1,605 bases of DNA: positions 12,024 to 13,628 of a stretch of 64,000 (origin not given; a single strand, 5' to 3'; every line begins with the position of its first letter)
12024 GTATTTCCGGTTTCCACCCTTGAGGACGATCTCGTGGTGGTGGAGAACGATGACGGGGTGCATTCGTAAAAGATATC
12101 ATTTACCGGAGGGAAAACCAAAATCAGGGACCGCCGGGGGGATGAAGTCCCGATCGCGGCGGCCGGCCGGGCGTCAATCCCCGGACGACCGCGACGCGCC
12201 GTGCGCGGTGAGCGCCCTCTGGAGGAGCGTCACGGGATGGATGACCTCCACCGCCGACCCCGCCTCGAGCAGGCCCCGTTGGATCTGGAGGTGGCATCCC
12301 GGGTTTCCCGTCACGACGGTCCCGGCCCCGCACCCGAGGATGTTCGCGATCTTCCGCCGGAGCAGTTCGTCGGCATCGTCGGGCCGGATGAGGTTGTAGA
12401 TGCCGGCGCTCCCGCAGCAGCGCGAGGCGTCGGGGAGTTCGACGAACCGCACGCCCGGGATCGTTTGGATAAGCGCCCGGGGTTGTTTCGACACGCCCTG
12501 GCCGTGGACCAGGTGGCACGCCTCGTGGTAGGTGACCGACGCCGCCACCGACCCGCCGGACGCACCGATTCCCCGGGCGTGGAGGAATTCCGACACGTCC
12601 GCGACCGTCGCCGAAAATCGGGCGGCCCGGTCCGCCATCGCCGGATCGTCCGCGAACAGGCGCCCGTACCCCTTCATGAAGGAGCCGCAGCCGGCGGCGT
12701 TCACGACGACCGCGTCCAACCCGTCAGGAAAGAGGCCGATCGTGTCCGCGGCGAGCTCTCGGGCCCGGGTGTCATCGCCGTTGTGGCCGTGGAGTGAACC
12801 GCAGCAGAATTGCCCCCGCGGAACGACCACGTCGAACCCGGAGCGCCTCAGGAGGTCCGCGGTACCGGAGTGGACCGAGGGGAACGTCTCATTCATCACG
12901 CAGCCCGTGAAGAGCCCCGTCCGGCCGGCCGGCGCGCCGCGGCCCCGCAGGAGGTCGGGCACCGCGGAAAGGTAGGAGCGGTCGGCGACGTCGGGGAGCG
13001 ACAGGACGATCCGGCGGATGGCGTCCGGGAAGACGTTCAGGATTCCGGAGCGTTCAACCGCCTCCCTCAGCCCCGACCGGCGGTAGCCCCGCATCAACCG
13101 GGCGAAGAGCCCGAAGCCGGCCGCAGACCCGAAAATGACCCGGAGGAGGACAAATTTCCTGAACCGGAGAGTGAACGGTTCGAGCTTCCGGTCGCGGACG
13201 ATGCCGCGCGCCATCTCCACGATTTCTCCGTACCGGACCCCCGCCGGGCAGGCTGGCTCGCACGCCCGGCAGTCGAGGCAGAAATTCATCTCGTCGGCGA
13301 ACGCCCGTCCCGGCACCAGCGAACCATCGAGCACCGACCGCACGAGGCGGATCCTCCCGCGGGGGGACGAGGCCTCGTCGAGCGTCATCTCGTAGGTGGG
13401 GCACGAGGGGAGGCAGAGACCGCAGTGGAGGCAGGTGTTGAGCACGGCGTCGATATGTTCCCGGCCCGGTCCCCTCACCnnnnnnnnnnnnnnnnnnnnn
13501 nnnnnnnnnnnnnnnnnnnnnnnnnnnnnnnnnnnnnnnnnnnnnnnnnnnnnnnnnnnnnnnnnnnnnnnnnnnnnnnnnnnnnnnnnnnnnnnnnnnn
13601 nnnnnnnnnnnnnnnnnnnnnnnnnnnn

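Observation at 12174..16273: Split glycolate-oxidase-like operon: glcD - esterase - rhomboid protease - glcF, with no glcE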

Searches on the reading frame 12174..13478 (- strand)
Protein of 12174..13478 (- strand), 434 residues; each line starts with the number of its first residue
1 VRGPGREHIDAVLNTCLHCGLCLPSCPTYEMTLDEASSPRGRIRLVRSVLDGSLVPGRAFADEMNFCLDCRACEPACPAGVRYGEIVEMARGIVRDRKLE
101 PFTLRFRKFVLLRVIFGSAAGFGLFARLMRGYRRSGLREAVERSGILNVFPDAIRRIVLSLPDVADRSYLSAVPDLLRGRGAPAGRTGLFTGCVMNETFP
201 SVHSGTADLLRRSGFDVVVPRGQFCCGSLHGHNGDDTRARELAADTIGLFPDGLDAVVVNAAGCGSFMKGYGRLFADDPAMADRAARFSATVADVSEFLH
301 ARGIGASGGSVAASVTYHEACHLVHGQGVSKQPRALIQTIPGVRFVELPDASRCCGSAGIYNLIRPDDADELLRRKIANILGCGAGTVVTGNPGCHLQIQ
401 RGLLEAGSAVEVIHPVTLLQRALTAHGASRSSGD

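Call 3: search_protein_families(library=pfam, proteins=[window:12174-13478:-])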
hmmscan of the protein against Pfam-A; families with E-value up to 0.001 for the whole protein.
window:12174-13478:- (434 aa): 11 families
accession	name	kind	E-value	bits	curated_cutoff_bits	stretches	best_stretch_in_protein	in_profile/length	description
PF02754.22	CCG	-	2.1e-30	105.1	20.6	2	315-400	1-85/85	Cysteine-rich domain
PF13183.11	Fer4_8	-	8.9e-11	42.6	27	1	13-81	2-68/68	4Fe-4S dicluster domain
PF12838.12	Fer4_7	-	8e-10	39.5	27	1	15-81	1-52/52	4Fe-4S dicluster domain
PF13534.11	Fer4_17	-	1.9e-09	38.4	22.2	1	16-81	2-60/61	4Fe-4S dicluster domain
PF12797.12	Fer4_2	-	8.4e-07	29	24.5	0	63-79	6-22/22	4Fe-4S binding domain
PF13237.11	Fer4_10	-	5.8e-06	26.6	25.5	1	13-78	6-53/53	4Fe-4S dicluster domain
PF12837.12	Fer4_6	-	2.1e-05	24.7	25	0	64-81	6-23/24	4Fe-4S binding domain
PF12800.12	Fer4_4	-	3.3e-05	24.3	24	0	14-29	2-17/17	4Fe-4S binding domain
PF13187.11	Fer4_9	-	9.8e-05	22.7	27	0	16-80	2-50/52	4Fe-4S dicluster domain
PF00037.32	Fer4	-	9.9e-05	22.4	21.1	0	66-81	7-22/24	4Fe-4S binding domain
PF13484.11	Fer4_16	-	0.00048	21.3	30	0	16-79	2-65/66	4Fe-4S double cluster binding domain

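Call 4: search_protein_families(library=ncbifam, proteins=[window:12174-13478:-])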
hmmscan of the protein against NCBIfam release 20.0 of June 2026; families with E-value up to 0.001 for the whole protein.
window:12174-13478:- (434 aa): 16 families
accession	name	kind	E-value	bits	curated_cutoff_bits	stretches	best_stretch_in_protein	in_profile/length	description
NF008434.0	PRK11274.1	equivalog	1.4e-71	241.6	333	1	7-423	16-407/409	glycolate oxidase subunit GlcF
NF045670.1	quin_L_LdhH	equivalog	4e-61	207.2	800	1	14-419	304-705/706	L-lactate dehydrogenase (quinone) large subunit LdhH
NF004898.0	PRK06259.1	equivalog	4.9e-48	164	385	1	169-422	247-487/488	fumarate reductase (CoM/CoB) subunit TfrB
NF008369.0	PRK11168.1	equivalog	5.1e-32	111.2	278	1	8-424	5-400/401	anaerobic glycerol-3-phosphate dehydrogenase subunit C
TIGR03379.1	glycerol3P_GlpC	equivalog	1.2e-20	73.6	279.9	2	189-423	166-396/397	anaerobic glycerol-3-phosphate dehydrogenase subunit GlpC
TIGR03288.1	CoB_CoM_SS_B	equivalog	5e-12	45.7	345.15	1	313-406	144-244/290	CoB--CoM heterodisulfide reductase subunit B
NF045711.1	sulf_resp_HmcF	equivalog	4.4e-09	35.6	750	1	8-105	54-158/457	sulfate respiration complex iron-sulfur protein HmcF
NF045796.1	DsrK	equivalog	4e-08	32.3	400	0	314-359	323-372/453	sulfate reduction electron transfer complex DsrMKJOP subunit DsrK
NF045663.1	diclust_near_Sec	equivalog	4.8e-08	31.6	530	0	53-101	340-389/759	pyridine nucleotide-disulfide oxidoreductase/dicluster-binding protein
NF045724.1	ferredox_TmcB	equivalog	7.6e-08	31.3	735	1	9-101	36-135/430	electron transfer complex ferredoxin TmcB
TIGR03290.1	CoB_CoM_SS_C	equivalog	1.2e-06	28.6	160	1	14-98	2-79/144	CoB--CoM heterodisulfide reductase subunit C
NF045490.1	FdxA_Protbact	equivalog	0.00016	21.8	135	0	65-81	38-54/104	ferredoxin FdxA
NF041890.1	hdrC_Methbact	equivalog_domain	0.00028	20.5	270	1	12-92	27-99/192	ferredoxin:CoB-CoM heterodisulfide reductase subunit HdrC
NF058577.1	FdxA_fam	equivalog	0.0003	20.9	65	0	14-28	36-50/52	4Fe-4S ferredoxin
NF045480.1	FdxA_Actino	equivalog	0.00041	20.6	125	0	63-82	36-55/107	ferredoxin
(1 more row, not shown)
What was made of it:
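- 12174..13478 (-): glcF-like Fe-S subunit (434 aa): 2x[4Fe-4S] ferredoxin motifs plus 2 CCG domains. NF008434 GlcF scores 242 bits, below its cut-off of 333 (call 4).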

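Call 7: find_homologous_proteins(query=window:12174-13478:-, max_evalue=1e-30)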
Query window:12174-13478:- (434 aa): 7676 proteins with E <= 1e-30 among 8000 candidates; the best 120 are listed.
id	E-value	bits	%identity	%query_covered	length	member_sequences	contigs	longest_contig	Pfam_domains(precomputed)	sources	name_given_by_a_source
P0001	1.2e-262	889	91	100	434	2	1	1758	PF12797.13,PF12837.13,PF12838.13,PF13534.12,PF02754.22,PF13237.12,PF13183.12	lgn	-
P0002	5.8e-200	683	72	97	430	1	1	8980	PF12797.13,PF12837.13,PF00037.33,PF13484.12,PF12838.13,PF13534.12,PF02754.22,PF13237.12,PF13183.12,PF13187.12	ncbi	-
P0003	1.1e-190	652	69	97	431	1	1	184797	PF12837.13,PF12838.13,PF13534.12,PF02754.22,PF13237.12,PF13183.12,PF13187.12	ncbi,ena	-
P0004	5.8e-188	643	66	99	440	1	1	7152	PF12797.13,PF12837.13,PF13484.12,PF12838.13,PF13534.12,PF02754.22,PF13237.12,PF13183.12,PF13187.12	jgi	jgi:glycolate oxidase iron-sulfur subunit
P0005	2.6e-181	621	66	96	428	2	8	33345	PF12797.13,PF12837.13,PF12838.13,PF13534.12,PF02754.22,PF13237.12,PF13183.12,PF13187.12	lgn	-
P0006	6.6e-180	617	67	94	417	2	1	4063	PF12837.13,PF00037.33,PF13484.12,PF12838.13,PF13534.12,PF02754.22,PF13183.12,PF13187.12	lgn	-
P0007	1.7e-179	615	66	96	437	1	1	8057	PF12837.13,PF13484.12,PF12838.13,PF13534.12,PF02754.22,PF13237.12,PF13183.12,PF13187.12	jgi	jgi:glycolate oxidase iron-sulfur subunit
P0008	5.9e-178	610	64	97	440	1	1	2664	PF12797.13,PF12837.13,PF00037.33,PF12838.13,PF13534.12,PF02754.22,PF13237.12,PF13183.12,PF13187.12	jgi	jgi:glycolate oxidase iron-sulfur subunit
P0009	1.1e-176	606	63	99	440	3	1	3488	PF12797.13,PF12837.13,PF12838.13,PF13534.12,PF02754.22,PF13237.12,PF13183.12,PF13187.12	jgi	jgi:glycolate oxidase iron-sulfur subunit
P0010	3.1e-175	601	64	97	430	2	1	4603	PF12837.13,PF12838.13,PF13534.12,PF02754.22,PF13183.12,PF13187.12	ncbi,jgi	-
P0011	3.3e-175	601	64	96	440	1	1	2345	PF12837.13,PF12838.13,PF13534.12,PF02754.22,PF13237.12,PF13183.12,PF13187.12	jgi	jgi:glycolate oxidase iron-sulfur subunit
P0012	4.7e-170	584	62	97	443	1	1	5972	PF12797.13,PF12837.13,PF13484.12,PF12838.13,PF13534.12,PF02754.22,PF13237.12,PF13183.12,PF13187.12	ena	-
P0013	1.9e-168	579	61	97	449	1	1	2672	PF12837.13,PF12838.13,PF13534.12,PF02754.22,PF13237.12,PF13183.12,PF13187.12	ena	-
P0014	2.4e-167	575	62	95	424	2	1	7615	PF12797.13,PF12837.13,PF13484.12,PF12838.13,PF13534.12,PF02754.22,PF13237.12,PF13183.12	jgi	-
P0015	6.1e-167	574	61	99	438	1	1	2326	PF12837.13,PF13484.12,PF12838.13,PF13534.12,PF02754.22,PF13237.12,PF13183.12,PF13187.12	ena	-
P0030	3.1e-134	466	50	95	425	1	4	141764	PF12797.13,PF12837.13,PF00037.33,PF13484.12,PF12838.13,PF13534.12,PF02754.22,PF13237.12,PF13183.12,PF13187.12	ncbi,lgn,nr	ncbi:MAG: (Fe-S)-binding protein [Ignavibacteriae bacterium]|nr:(Fe-S)-binding protein [Ignavibacter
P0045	1.2e-130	454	53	95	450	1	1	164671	PF12797.13,PF12837.13,PF00037.33,PF13484.12,PF12838.13,PF13534.12,PF02754.22,PF13237.12,PF13183.12,PF13187.12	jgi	jgi:glycolate oxidase iron-sulfur subunit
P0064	1.6e-127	444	48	97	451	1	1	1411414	PF12797.13,PF00037.33,PF13484.12,PF12838.13,PF13534.12,PF02754.22,PF13237.12,PF13183.12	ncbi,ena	-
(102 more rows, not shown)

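Call 8: find_encoding_contigs(protein=P0003, flank=8000, max_places=2)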
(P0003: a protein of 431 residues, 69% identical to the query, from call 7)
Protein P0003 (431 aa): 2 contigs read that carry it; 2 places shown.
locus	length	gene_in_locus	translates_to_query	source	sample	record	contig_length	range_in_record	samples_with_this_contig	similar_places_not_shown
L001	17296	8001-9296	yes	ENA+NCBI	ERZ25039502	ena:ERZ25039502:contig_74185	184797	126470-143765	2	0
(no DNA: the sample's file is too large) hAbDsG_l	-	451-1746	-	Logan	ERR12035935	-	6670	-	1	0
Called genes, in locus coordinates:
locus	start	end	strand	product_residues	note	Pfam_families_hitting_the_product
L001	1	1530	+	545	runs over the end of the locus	PF00579:tRNA-synt_1b, PF22421:SYY_C-terminal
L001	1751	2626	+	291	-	-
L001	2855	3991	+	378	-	PF18962:Por_Secre_tail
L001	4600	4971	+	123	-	PF00793:DAHP_synth_1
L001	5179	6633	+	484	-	PF01565:FAD_binding_4, PF02913:FAD-oxidase_C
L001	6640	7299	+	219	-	PF02230:Abhydrolase_2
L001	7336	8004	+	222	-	PF01694:Rhomboid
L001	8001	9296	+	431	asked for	PF12837:Fer4_6 (faint), PF13187:Fer4_9 (faint), PF13237:Fer4_10 (faint), PF12838:Fer4_7, PF13183:Fer4_8, PF13534:Fer4_17, PF02754:CCG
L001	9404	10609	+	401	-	PF22025:ThiI_fer, PF02926:THUMP, PF02568:ThiI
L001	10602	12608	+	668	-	PF01839:FG-GAP (faint), PF13517:FG-GAP_3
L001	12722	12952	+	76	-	PF09360:zf-CDGSH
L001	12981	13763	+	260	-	PF14371:DUF4412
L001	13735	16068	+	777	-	-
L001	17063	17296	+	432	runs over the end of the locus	-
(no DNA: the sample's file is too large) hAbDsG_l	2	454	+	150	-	?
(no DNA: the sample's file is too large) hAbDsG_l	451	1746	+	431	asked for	PF12837:Fer4_6 (faint), PF13187:Fer4_9 (faint), PF13237:Fer4_10 (faint), PF12838:Fer4_7, PF13183:Fer4_8, PF13534:Fer4_17, PF02754:CCG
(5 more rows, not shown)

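Call 9: find_encoding_contigs(protein=P0005, flank=8000, max_places=3)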
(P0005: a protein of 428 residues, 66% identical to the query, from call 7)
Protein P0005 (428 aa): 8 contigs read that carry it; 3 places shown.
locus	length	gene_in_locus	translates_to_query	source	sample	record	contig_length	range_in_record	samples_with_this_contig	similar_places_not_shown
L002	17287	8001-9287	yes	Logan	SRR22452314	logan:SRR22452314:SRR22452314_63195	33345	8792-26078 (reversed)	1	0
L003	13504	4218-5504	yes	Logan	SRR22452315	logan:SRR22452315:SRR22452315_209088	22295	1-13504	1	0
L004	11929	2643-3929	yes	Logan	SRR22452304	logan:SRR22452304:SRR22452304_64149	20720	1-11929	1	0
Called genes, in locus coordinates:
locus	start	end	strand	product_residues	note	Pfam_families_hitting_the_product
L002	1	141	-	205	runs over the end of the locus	-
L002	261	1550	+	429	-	PF00579:tRNA-synt_1b, PF22421:SYY_C-terminal, PF01479:S4 (weak)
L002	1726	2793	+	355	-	-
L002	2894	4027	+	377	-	PF18962:Por_Secre_tail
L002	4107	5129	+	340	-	PF18152:DAHP_snth_FXD, PF00793:DAHP_synth_1, PF03102:NeuB (weak)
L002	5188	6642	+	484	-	PF01565:FAD_binding_4, PF02913:FAD-oxidase_C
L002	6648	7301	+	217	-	PF02230:Abhydrolase_2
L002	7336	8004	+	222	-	PF01694:Rhomboid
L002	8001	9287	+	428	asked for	PF12797:Fer4_2 (faint), PF13183:Fer4_8, PF13187:Fer4_9 (faint), PF13237:Fer4_10 (faint), PF12837:Fer4_6 (faint), PF12838:Fer4_7, PF13534:Fer4_17, PF02754:CCG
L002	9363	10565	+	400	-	PF22025:ThiI_fer, PF02926:THUMP, PF02568:ThiI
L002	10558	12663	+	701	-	PF01839:FG-GAP (faint), PF13517:FG-GAP_3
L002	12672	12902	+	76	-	PF09360:zf-CDGSH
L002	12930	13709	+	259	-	PF14371:DUF4412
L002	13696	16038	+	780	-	-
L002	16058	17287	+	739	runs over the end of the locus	-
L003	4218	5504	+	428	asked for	PF12797:Fer4_2 (faint), PF13183:Fer4_8, PF13187:Fer4_9 (faint), PF13237:Fer4_10 (faint), PF12837:Fer4_6 (faint), PF12838:Fer4_7, PF13534:Fer4_17, PF02754:CCG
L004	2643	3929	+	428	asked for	PF12797:Fer4_2 (faint), PF13183:Fer4_8, PF13187:Fer4_9 (faint), PF13237:Fer4_10 (faint), PF12837:Fer4_6 (faint), PF12838:Fer4_7, PF13534:Fer4_17, PF02754:CCG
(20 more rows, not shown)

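Call 10: find_encoding_contigs(protein=P0002, flank=8000, max_places=2)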
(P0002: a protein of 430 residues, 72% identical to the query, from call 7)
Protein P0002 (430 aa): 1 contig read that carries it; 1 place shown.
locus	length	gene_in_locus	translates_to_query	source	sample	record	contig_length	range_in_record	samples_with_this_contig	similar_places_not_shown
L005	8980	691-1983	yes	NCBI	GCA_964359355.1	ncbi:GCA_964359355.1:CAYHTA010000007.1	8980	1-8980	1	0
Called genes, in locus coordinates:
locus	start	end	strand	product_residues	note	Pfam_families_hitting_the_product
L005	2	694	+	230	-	?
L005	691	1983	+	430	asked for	PF12797:Fer4_2 (faint), PF13183:Fer4_8, PF13187:Fer4_9 (faint), PF13237:Fer4_10 (faint), PF00037:Fer4 (faint), PF12838:Fer4_7, PF13534:Fer4_17, PF02754:CCG, +2 more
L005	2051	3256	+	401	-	PF22025:ThiI_fer, PF02926:THUMP, PF02568:ThiI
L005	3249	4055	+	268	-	-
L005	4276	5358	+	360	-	PF01839:FG-GAP (faint), PF13517:FG-GAP_3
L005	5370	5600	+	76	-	PF09360:zf-CDGSH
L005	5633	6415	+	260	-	PF14371:DUF4412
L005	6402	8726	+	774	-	-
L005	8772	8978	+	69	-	?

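Call 11: find_encoding_contigs(protein=P0030, flank=7000, max_places=1)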
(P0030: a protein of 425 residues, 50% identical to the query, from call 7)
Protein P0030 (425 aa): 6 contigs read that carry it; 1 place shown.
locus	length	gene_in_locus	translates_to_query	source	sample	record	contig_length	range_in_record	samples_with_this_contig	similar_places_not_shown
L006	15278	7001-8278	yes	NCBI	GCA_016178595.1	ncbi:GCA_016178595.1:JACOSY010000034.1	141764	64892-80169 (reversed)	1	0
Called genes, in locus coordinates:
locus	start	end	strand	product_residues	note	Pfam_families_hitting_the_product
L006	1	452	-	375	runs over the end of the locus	PF05048:NosD (weak), PF13229:Beta_helix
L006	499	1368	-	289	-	PF05048:NosD, PF13229:Beta_helix (weak)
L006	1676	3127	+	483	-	PF01565:FAD_binding_4, PF02913:FAD-oxidase_C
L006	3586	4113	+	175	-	-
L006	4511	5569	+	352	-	PF00903:Glyoxalase, PF13669:Glyoxalase_4 (faint), PF00903:Glyoxalase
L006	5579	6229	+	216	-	PF02230:Abhydrolase_2, PF12146:Hydrolase_4 (faint)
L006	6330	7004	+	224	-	PF01694:Rhomboid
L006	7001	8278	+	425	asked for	PF00037:Fer4 (faint), PF12797:Fer4_2 (faint), PF12837:Fer4_6 (faint), PF13183:Fer4_8, PF12838:Fer4_7, PF13484:Fer4_16 (weak), PF13534:Fer4_17, PF02754:CCG, +2 more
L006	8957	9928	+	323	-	PF01965:DJ-1_PfpI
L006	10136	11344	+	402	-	PF22025:ThiI_fer, PF02926:THUMP, PF02568:ThiI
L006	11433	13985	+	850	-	PF01839:FG-GAP (faint), PF12256:TcdB_toxin_midN (faint), PF13517:FG-GAP_3 (weak), PF14783:BBS2_Mid (faint), PF15907:Itfg2 (faint), PF23743:Beta-prop_BBS7 (faint), PF13517:FG-GAP_3, PF18962:Por_Secre_tail (weak), +2 more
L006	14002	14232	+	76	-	PF09360:zf-CDGSH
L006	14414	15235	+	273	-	PF14371:DUF4412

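Call 12: find_encoding_contigs(protein=P0045, flank=7000, max_places=1)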
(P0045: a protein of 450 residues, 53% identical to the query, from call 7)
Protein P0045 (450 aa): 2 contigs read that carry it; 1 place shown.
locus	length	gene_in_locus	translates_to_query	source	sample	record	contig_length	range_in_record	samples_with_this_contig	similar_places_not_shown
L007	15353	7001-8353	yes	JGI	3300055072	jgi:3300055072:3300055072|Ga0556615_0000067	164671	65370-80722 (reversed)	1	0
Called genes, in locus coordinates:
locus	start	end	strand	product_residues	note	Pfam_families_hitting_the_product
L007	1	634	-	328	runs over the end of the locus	PF01557:FAA_hydrolase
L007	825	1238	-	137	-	PF13366:PDDEXK_3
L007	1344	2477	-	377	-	PF00903:Glyoxalase, PF13669:Glyoxalase_4 (faint), PF14696:Glyoxalase_5 (weak), PF00903:Glyoxalase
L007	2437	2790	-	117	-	-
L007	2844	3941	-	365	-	PF00155:Aminotran_1_2, PF00266:Aminotran_5 (weak), PF04864:Alliinase_C (weak)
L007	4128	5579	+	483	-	PF01565:FAD_binding_4, PF02913:FAD-oxidase_C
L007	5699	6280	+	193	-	PF00561:Abhydrolase_1 (faint), PF02230:Abhydrolase_2, PF12146:Hydrolase_4 (faint)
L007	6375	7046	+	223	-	PF01694:Rhomboid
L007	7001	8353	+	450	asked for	PF13187:Fer4_9 (faint), PF00037:Fer4 (faint), PF12838:Fer4_7, PF13183:Fer4_8, PF13237:Fer4_10 (weak), PF13484:Fer4_16, PF13534:Fer4_17, PF02754:CCG, +2 more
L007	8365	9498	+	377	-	PF13505:OMP_b-brl (faint), PF13557:Phenol_MetA_deg (weak)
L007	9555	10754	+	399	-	PF22025:ThiI_fer, PF02926:THUMP, PF02568:ThiI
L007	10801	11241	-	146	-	-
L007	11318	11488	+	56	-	PF15919:HicB_lk_antitox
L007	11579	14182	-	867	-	PF04389:Peptidase_M28, PF00041:fn3 (weak), PF18962:Por_Secre_tail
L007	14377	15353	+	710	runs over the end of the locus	PF12256:TcdB_toxin_midN (faint), PF15907:Itfg2 (faint), PF23743:Beta-prop_BBS7 (faint), PF01839:FG-GAP (faint), PF13517:FG-GAP_3 (weak), PF14783:BBS2_Mid (faint), PF13517:FG-GAP_3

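Call 13: find_encoding_contigs(protein=P0064, flank=7000, max_places=1)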
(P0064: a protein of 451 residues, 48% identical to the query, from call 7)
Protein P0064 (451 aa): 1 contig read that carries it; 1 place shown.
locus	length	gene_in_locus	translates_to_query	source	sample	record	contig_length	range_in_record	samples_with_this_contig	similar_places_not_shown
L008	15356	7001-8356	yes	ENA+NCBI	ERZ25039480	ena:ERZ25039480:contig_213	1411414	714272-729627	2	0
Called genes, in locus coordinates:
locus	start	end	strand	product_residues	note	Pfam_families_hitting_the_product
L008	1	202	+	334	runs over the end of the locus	PF18152:DAHP_snth_FXD, PF00793:DAHP_synth_1, PF03102:NeuB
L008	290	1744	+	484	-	PF01565:FAD_binding_4, PF02913:FAD-oxidase_C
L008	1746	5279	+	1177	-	PF00989:PAS, PF13426:PAS_9, PF08448:PAS_4, PF13185:GAF_2, PF00989:PAS, PF13426:PAS_9, PF00989:PAS, PF13188:PAS_8, +9 more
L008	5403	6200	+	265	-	PF02230:Abhydrolase_2, PF12697:Abhydrolase_6 (weak)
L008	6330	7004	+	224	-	PF01694:Rhomboid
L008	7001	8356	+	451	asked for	PF00037:Fer4 (faint), PF12797:Fer4_2 (faint), PF13183:Fer4_8, PF13237:Fer4_10 (faint), PF12838:Fer4_7, PF13484:Fer4_16, PF13534:Fer4_17, PF02754:CCG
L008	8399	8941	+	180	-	-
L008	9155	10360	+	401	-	PF22025:ThiI_fer, PF02926:THUMP, PF02568:ThiI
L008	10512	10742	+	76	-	PF09360:zf-CDGSH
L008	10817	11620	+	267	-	PF14371:DUF4412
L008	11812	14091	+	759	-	-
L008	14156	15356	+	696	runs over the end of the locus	PF13859:BNR_3 (faint), PF13088:BNR_2, PF18962:Por_Secre_tail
